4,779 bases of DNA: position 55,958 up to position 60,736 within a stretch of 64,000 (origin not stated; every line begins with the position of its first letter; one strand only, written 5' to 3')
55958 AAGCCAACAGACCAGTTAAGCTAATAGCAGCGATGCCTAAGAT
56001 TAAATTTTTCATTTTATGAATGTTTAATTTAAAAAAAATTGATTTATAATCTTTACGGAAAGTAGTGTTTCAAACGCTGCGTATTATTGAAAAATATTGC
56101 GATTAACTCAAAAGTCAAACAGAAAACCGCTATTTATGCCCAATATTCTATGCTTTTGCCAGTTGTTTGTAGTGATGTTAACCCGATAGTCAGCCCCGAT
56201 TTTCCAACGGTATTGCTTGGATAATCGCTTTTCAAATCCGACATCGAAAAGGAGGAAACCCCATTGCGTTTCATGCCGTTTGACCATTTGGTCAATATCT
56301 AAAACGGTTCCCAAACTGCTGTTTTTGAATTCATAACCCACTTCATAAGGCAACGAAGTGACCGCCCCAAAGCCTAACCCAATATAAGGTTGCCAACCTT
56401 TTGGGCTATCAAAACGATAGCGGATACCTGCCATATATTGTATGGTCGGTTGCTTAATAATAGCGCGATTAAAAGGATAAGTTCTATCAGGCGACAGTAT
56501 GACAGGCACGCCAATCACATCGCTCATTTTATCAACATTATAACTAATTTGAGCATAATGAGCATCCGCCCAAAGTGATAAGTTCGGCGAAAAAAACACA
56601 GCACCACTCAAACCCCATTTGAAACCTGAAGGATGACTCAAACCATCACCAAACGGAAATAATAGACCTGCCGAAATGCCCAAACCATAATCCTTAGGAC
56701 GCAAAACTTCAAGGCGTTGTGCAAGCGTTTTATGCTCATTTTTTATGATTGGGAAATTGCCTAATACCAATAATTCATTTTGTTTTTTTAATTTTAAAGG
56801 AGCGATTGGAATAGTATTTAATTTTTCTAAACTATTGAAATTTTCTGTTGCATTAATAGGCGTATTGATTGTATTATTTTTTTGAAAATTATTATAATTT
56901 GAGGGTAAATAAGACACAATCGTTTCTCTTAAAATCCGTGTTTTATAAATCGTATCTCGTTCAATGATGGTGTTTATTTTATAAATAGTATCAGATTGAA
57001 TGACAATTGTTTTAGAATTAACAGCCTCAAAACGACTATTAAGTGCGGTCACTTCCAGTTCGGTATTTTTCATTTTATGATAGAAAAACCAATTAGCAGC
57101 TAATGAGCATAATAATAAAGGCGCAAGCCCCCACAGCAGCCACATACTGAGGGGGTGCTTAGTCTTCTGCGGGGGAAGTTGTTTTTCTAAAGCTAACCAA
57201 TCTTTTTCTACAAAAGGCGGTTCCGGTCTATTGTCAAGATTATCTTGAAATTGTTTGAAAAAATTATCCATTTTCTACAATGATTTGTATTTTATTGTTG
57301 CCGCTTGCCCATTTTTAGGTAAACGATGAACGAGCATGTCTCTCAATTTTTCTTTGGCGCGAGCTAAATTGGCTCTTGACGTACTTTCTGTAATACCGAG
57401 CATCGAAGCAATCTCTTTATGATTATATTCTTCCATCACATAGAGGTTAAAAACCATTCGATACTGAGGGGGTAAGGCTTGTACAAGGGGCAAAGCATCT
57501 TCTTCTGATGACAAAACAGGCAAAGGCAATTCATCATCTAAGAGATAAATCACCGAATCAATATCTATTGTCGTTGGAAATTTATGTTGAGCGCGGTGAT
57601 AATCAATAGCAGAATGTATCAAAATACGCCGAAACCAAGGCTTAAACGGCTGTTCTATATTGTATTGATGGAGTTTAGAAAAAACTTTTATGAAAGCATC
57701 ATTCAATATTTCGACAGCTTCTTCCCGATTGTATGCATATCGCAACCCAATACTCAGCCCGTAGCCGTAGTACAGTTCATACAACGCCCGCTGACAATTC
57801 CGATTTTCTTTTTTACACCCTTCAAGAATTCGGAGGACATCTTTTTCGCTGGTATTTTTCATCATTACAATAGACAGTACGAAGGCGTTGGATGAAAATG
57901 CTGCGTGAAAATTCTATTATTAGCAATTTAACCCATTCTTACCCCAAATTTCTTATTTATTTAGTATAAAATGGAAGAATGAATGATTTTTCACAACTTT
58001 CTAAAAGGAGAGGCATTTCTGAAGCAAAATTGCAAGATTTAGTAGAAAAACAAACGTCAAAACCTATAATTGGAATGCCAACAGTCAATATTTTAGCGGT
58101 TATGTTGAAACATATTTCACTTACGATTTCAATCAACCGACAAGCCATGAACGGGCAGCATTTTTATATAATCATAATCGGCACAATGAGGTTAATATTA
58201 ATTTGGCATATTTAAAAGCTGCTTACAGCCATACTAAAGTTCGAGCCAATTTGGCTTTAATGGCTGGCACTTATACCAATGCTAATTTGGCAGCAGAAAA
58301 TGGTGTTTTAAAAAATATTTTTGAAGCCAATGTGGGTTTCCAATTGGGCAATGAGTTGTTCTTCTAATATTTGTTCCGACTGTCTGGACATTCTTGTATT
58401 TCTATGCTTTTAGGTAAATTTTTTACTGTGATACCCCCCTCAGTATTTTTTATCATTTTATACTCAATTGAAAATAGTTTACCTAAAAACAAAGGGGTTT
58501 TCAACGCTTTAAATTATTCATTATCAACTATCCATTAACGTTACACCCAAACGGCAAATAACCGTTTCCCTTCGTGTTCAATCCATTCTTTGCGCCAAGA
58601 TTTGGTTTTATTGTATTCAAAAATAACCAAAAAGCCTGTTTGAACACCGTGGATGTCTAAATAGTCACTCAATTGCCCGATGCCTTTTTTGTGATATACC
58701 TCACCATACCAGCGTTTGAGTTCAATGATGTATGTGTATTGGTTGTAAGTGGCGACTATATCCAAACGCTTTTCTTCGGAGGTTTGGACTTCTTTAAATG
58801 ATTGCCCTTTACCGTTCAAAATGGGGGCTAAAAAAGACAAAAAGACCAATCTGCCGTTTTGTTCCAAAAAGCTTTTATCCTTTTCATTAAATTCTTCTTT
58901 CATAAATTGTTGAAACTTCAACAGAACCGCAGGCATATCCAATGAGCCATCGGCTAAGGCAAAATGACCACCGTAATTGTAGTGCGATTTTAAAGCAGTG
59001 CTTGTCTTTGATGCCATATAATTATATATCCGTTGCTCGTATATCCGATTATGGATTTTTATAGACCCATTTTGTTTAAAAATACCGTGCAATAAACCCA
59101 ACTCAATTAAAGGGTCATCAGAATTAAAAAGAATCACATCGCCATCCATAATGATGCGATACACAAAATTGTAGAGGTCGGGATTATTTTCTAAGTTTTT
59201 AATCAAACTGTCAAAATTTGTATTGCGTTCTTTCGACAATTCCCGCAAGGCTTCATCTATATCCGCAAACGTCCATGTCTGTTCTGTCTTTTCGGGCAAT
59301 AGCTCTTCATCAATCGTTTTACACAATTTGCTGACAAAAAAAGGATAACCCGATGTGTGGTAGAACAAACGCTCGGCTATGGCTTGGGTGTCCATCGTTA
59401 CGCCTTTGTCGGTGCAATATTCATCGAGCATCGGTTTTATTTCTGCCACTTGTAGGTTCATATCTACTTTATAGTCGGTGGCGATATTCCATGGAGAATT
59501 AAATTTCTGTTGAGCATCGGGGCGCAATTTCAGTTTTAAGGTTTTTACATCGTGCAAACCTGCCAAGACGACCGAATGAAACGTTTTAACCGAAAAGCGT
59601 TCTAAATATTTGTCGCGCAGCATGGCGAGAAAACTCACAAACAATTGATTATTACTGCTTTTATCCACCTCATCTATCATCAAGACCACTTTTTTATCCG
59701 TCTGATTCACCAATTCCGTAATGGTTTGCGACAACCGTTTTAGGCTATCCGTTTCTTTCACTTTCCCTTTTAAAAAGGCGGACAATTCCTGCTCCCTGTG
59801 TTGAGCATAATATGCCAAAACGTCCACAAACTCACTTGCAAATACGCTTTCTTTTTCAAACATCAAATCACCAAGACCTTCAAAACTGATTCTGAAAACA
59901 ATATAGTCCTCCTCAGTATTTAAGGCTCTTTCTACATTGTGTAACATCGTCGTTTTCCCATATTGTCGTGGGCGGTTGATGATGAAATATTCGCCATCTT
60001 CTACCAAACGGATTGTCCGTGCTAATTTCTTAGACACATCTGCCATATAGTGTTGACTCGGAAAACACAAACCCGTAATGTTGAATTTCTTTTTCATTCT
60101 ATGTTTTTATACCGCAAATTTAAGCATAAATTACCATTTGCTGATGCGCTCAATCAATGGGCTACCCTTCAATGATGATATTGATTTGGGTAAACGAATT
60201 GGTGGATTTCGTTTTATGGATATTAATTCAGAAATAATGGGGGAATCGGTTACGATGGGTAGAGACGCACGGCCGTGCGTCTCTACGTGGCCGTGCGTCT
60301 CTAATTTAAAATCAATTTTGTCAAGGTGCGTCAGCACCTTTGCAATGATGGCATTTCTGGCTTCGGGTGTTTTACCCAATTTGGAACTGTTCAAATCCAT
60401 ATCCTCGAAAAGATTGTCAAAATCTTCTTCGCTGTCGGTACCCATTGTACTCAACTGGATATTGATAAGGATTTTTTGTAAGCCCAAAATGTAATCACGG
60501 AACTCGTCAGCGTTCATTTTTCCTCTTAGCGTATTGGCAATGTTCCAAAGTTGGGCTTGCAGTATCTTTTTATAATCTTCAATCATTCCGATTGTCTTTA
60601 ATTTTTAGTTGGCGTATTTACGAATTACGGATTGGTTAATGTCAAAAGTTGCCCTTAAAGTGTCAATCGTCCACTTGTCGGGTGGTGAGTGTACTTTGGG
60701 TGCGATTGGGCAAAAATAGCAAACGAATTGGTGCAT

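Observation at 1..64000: Massively over-represented 10-13 nt motif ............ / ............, resembling a DNA-uptake-sequence-type genomic signature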

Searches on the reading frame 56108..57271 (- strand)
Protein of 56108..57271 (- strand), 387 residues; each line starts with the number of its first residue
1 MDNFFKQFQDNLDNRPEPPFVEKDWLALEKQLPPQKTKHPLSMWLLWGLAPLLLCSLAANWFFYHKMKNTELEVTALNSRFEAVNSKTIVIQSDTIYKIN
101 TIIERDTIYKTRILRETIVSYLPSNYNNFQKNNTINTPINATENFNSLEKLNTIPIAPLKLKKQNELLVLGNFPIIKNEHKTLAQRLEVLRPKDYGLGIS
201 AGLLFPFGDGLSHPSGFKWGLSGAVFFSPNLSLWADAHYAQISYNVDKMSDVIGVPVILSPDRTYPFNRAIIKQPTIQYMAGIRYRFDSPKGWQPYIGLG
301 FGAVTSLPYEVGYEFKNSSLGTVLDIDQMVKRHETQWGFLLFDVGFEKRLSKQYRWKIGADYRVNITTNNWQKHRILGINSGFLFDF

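Call 30: search_protein_families(library=pfam, proteins=[window:56108-57271:-])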
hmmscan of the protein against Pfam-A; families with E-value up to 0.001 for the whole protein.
window:56108-57271:- (387 aa): 1 family
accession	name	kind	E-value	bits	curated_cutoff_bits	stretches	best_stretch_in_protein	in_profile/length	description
PF13505.12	OMP_b-brl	-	3.4e-06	27.8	28.7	1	195-369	22-160/175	Outer membrane protein beta-barrel domain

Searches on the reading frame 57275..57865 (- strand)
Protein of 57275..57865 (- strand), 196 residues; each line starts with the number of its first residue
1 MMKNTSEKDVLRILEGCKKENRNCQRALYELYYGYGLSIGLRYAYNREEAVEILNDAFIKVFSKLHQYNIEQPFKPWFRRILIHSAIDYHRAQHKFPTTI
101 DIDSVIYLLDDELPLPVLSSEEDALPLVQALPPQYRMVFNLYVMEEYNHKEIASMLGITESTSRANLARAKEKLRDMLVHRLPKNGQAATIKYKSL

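Call 30: search_protein_families(library=pfam, proteins=[window:57275-57865:-])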
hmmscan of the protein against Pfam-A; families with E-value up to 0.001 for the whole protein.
window:57275-57865:- (196 aa): 3 families
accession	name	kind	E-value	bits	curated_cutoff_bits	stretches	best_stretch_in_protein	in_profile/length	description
PF08281.18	Sigma70_r4_2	-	2.4e-16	59.5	25.7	1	127-174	7-54/54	Sigma-70, region 4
PF04542.20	Sigma70_r2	-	3.4e-08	33.6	24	1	28-94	1-69/71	Sigma-70 region 2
PF04545.22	Sigma70_r4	-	5.3e-08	32.7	24.1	1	129-175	3-49/50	Sigma-70, region 4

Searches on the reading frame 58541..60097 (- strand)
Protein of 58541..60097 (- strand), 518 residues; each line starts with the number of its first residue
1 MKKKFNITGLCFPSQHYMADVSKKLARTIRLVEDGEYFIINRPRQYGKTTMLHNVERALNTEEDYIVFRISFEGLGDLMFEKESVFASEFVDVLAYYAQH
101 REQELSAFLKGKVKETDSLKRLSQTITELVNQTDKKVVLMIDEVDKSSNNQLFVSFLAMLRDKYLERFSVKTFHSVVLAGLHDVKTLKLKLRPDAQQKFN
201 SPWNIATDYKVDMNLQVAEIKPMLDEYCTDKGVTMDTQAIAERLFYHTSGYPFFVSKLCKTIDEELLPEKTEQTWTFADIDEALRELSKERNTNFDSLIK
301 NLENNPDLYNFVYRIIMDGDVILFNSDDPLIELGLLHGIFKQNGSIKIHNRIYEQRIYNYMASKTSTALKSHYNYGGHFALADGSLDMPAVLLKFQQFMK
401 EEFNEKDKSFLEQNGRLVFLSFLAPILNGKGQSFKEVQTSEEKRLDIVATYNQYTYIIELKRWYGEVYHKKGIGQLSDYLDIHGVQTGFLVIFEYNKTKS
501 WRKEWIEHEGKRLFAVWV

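Call 8: search_protein_families(library=ncbifam, proteins=[window:58541-60097:-])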
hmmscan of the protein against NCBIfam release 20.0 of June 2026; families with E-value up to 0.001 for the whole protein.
window:58541-60097:- (518 aa): 0 families

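Call 30: search_protein_families(library=pfam, proteins=[window:58541-60097:-])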
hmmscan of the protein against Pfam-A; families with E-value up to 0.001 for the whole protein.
window:58541-60097:- (518 aa): 6 families
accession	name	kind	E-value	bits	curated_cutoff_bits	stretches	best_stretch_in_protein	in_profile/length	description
PF09820.16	AAA-ATPase_like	-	2.6e-10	40.9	26.1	1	46-176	61-176/201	Predicted AAA-ATPase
PF14516.12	AAA_35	-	5.2e-08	32.5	27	1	26-265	22-246/331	AAA-like domain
PF13173.12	AAA_14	-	4e-05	24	27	0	38-90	5-54/129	AAA domain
PF13401.12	AAA_22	-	5.1e-05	24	27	1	45-162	15-109/130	AAA domain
PF01637.24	ATPase_2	-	0.00019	21.7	33.2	1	43-157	28-135/225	ATPase domain predominantly from Archaea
PF13191.12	AAA_16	-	0.0004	21.3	32.6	1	43-157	32-156/167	AAA ATPase domain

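Call 74: search_protein_families(library=padloc, proteins=[window:58541-60097:-], max_evalue=0.001)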
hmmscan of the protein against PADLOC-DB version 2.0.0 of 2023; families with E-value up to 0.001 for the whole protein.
window:58541-60097:- (518 aa): 0 families

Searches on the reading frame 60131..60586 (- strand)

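Call 30: search_protein_families(library=pfam, proteins=[window:60131-60586:-])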
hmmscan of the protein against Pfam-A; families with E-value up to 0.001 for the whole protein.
window:60131-60586:- (151 aa): 1 family
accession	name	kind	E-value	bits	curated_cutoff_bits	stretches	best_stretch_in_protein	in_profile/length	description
PF12161.14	HsdM_N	-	1.1e-08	36.2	24.5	1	9-36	1-28/135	HsdM N-terminal domain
